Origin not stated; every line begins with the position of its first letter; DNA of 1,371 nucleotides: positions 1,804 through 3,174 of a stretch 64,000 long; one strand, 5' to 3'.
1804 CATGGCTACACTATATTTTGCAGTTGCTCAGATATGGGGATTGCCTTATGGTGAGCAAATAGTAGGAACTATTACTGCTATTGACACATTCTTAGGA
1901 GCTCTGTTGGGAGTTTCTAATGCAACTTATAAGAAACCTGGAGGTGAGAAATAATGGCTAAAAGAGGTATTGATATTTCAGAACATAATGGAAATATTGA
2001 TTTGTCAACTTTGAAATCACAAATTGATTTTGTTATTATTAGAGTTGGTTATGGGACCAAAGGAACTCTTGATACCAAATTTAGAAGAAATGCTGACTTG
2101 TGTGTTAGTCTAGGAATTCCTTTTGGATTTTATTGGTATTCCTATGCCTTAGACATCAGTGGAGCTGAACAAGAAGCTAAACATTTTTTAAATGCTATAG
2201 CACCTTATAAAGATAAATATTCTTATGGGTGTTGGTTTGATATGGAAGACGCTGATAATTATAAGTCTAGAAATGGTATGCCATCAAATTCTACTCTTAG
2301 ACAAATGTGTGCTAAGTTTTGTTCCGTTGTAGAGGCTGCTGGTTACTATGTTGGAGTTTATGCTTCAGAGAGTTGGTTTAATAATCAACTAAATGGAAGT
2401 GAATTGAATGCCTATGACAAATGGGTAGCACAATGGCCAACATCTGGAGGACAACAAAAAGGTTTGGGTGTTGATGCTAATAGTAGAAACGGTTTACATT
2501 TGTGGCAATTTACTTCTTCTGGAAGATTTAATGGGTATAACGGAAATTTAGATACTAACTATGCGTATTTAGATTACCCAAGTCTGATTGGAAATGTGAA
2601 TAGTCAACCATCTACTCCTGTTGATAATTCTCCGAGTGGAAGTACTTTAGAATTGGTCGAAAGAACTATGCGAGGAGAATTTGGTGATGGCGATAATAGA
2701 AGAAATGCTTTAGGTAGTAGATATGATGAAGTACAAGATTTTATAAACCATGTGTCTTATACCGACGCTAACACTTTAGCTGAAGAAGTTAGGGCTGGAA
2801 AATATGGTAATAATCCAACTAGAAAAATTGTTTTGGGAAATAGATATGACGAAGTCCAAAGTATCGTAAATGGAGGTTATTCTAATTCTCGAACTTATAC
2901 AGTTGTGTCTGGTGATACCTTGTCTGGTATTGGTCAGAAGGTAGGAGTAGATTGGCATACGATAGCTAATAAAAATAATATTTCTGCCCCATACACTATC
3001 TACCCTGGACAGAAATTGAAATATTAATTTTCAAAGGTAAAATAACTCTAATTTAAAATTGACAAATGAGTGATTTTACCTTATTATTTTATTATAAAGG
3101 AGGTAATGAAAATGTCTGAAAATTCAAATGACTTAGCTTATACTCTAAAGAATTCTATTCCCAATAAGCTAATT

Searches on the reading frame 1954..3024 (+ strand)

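Call 42: search_protein_families(library=pfam, proteins=[window:1954-3024:+], max_evalue=0.01)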
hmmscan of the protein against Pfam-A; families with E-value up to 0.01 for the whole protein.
window:1954-3024:+ (357 aa): 4 families
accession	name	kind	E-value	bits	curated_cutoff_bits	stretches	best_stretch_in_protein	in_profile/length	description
PF01183.26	Glyco_hydro_25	-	5e-26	92.6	27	1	6-194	1-179/180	Glycosyl hydrolases family 25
PF08230.16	CW_7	-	2e-14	53.5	25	2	274-306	2-37/40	CW_7 repeat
PF01476.26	LysM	-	9.5e-14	51.5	20.9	1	315-356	1-41/43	LysM domain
PF23473.1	LysM3_LYK4_5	-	0.00019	21.8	29.3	1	314-351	4-40/48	LYK4/5 LysM3 domain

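Call 43: search_protein_families(library=phrogs, proteins=[window:1954-3024:+], max_evalue=0.001)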
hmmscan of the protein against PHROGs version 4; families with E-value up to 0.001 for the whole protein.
window:1954-3024:+ (357 aa): 12 families
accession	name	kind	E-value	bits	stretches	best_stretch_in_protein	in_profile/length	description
phrog_291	-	lysis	2.3e-68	232.2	1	1-356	111-473/509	endolysin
phrog_6745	-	lysis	3.6e-36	125.9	1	2-191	3-186/396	endolysin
phrog_6219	-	lysis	1.7e-30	107.6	1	3-213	2-195/326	endolysin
phrog_7698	-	lysis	6.5e-17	63.3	1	152-306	154-311/316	endolysin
phrog_3861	-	lysis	1.8e-12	47.9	1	228-312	150-238/455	amidase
phrog_380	-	lysis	8.1e-12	45.8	1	308-356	179-233/309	endolysin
phrog_4602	-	other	7.6e-11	43.3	1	310-356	32-78/220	transglycosylase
phrog_20780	-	unknown function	6.5e-08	33.7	1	262-357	20-117/117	-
phrog_28394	-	unknown function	1.3e-07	32.1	1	311-357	65-111/303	-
phrog_7348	-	lysis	2.2e-07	29.1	1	289-356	2079-2148/2564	endolysin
phrog_5182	-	lysis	2.6e-07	31.6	1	11-356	90-261/321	endolysin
phrog_2742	-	lysis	1.4e-06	29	1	309-356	262-309/318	endolysin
